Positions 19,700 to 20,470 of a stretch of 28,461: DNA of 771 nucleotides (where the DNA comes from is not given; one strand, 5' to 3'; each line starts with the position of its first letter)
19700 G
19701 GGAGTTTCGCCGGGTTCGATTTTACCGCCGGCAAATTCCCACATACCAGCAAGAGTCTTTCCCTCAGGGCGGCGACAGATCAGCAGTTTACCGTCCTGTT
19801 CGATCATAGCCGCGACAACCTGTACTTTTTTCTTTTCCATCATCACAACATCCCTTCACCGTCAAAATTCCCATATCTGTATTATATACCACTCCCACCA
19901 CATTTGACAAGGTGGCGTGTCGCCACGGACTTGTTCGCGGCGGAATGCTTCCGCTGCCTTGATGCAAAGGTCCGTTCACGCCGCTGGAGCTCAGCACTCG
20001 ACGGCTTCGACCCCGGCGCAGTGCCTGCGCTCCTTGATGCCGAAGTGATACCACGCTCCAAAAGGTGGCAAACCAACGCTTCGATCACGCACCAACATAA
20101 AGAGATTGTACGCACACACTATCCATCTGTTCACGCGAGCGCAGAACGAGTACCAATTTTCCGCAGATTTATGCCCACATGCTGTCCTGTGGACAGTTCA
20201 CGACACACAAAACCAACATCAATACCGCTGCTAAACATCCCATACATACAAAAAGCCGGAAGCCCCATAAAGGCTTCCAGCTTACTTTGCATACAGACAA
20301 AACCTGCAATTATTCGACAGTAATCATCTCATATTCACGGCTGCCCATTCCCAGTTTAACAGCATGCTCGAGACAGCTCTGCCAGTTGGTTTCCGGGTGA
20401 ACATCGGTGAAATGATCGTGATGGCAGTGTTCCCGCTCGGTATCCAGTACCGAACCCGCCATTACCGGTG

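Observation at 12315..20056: Dispersed structured repeat family: triloop hairpin + CTTGATG-N3-ARGT-N5-CACGC (three copies, fixed spacing, covariation)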

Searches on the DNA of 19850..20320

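Call 13: search_rna_families(source=window, start=19850, end=20320, threshold=evalue, max_evalue=10, show_alignments=3)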
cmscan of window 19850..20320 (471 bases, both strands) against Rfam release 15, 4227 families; matches with E-value up to 10: 8.
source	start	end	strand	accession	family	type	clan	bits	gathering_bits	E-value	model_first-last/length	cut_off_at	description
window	20239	20298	-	RF04238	mir-4012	Gene; miRNA;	-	22.5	80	0.052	1-63/63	no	mir-4012 microRNA precursor family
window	19909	19966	+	RF02820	V_AS9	Gene; antisense;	-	17.4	50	1.6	1-104/104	no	Vibrio RNA AS9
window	20228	20297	-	RF04271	mir-1244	Gene; miRNA;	-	16.9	105.4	5.2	1-84/84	no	mir-1244 microRNA precursor family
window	20235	20303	-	RF00131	mir-30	Gene; miRNA;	-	16.1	50.2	0.98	1-77/77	no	mir-30 microRNA precursor family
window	19909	19952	+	RF01803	GABA3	Cis-reg;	-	15.5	57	1.9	1-54/54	no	Editing element of GABA-3 exon 9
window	19927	19973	+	RF03009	malK-III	Cis-reg;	-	15.3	50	1.4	20-60/94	no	malK-III RNA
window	20246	20320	-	RF02862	sRNA_1300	Gene; sRNA;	-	10.4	48.8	8.7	150-231/231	5'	Enterococcus sRNA 1300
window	20202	20235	+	RF02248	Six3os1_3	Gene; lncRNA;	-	9.4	40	7.3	44-75/75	no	Six3os1 conserved region 3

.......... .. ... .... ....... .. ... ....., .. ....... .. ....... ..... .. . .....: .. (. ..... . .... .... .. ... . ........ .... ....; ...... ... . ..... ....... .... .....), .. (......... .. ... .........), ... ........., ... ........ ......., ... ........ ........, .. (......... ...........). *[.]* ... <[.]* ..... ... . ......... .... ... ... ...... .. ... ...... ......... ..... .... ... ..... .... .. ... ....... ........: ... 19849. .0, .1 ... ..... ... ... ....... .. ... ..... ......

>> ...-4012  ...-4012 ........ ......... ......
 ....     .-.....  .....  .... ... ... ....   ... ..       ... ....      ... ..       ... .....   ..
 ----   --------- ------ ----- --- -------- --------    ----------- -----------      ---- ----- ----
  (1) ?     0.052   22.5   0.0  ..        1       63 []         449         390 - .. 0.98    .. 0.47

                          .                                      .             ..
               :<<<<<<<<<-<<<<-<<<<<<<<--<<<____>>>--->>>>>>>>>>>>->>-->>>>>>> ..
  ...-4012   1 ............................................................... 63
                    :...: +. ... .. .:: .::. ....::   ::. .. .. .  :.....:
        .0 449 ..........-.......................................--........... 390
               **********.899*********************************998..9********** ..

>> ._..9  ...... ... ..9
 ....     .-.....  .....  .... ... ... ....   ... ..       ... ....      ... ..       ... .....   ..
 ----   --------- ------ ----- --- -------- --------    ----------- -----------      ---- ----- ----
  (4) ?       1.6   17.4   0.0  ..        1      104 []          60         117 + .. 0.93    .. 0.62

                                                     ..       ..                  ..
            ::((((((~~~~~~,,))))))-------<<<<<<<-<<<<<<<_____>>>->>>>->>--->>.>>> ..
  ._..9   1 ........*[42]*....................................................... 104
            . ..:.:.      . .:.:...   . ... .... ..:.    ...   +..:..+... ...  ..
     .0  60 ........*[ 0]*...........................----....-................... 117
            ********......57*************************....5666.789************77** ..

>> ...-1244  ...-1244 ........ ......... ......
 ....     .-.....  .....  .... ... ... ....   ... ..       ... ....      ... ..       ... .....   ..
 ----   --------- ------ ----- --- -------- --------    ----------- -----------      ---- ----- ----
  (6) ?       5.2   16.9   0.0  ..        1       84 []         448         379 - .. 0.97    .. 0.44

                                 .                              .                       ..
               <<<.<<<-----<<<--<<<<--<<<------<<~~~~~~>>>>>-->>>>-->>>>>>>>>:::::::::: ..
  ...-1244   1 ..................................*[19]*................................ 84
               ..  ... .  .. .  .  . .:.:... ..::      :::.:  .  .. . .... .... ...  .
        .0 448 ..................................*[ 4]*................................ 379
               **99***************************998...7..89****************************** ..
